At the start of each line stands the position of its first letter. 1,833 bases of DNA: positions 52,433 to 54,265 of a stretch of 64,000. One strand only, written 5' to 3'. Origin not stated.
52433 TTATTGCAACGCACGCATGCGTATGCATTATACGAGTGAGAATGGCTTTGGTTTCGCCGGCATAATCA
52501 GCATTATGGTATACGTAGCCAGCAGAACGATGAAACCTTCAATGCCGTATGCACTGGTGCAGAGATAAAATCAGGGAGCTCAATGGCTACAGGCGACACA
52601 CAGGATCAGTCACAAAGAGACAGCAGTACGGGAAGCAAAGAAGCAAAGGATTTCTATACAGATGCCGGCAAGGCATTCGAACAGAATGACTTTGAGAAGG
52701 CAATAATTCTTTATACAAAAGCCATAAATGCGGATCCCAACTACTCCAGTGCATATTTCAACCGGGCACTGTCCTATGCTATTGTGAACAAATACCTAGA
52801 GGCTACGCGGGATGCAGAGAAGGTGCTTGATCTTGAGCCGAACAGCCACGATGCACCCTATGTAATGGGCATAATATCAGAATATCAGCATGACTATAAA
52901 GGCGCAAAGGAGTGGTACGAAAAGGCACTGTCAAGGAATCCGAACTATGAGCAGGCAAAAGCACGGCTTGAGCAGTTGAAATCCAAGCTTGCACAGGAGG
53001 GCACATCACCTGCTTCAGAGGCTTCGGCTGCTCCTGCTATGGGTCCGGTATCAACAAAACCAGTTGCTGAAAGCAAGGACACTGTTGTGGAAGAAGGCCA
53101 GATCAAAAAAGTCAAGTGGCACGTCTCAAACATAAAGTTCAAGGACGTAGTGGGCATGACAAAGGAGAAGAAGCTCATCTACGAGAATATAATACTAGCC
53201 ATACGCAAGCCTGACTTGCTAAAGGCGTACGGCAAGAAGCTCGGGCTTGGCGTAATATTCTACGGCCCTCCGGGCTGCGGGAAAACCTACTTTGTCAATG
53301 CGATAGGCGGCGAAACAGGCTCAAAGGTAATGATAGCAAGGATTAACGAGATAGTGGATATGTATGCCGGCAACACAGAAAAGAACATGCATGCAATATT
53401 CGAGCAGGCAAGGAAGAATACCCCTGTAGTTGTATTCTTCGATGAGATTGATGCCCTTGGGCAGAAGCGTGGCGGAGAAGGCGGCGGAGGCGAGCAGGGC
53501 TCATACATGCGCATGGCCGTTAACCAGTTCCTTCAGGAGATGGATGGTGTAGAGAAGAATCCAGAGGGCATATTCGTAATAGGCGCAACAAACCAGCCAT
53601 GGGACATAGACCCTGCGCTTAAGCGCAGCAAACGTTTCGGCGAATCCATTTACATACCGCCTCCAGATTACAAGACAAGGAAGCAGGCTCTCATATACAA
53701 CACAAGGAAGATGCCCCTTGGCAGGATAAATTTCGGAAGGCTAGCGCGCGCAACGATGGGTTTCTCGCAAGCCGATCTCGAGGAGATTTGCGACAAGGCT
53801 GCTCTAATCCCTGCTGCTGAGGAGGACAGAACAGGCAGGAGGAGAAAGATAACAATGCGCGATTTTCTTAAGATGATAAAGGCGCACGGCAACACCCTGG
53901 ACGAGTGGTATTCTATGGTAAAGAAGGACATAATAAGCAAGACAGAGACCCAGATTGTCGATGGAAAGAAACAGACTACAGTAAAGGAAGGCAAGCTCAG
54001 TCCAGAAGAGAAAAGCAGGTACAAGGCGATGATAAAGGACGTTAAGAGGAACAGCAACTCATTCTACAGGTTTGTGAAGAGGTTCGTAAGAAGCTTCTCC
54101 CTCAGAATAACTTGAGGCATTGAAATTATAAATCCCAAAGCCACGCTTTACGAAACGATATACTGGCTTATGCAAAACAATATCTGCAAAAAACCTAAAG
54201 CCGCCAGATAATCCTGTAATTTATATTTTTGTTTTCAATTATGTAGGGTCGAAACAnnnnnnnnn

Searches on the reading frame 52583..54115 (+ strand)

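Call 78: search_protein_families(library=pfam, proteins=[window:52583-54115:+], max_evalue=0.0001)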
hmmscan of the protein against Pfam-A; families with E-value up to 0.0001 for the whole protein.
window:52583-54115:+ (510 aa): 10 families
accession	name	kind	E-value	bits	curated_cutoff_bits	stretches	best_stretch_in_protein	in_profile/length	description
PF00004.35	AAA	-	2e-37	129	21.2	1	224-359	1-130/131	ATPase family associated with various cellular activities (AAA)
PF07719.23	TPR_2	-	2.2e-15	55.9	27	0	94-122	6-34/34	Tetratricopeptide repeat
PF00515.34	TPR_1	-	5.5e-14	51.7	27.8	0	95-122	7-34/34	Tetratricopeptide repeat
PF13181.12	TPR_8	-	1.3e-09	37.9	25.7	0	101-122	13-34/34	Tetratricopeptide repeat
PF25575.1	TPR_BSK1_C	-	4.1e-09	36.8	42.2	1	7-93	28-115/118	Serine/threonine-protein kinase BSK1-like, TPR repeats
PF13431.12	TPR_17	-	1e-08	35.2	24.4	1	43-74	1-32/34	Tetratricopeptide repeat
PF13414.12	TPR_11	-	1.3e-07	31.6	26.8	1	32-65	5-38/42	TPR repeat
PF17862.7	AAA_lid_3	-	1.2e-05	25.2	27.2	1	382-429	2-44/45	AAA+ lid domain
PF13428.12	TPR_14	-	3.6e-05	24.5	23.5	0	100-129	12-41/44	Tetratricopeptide repeat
PF14559.12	TPR_19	-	4.9e-05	24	25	0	70-128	6-67/68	Tetratricopeptide repeat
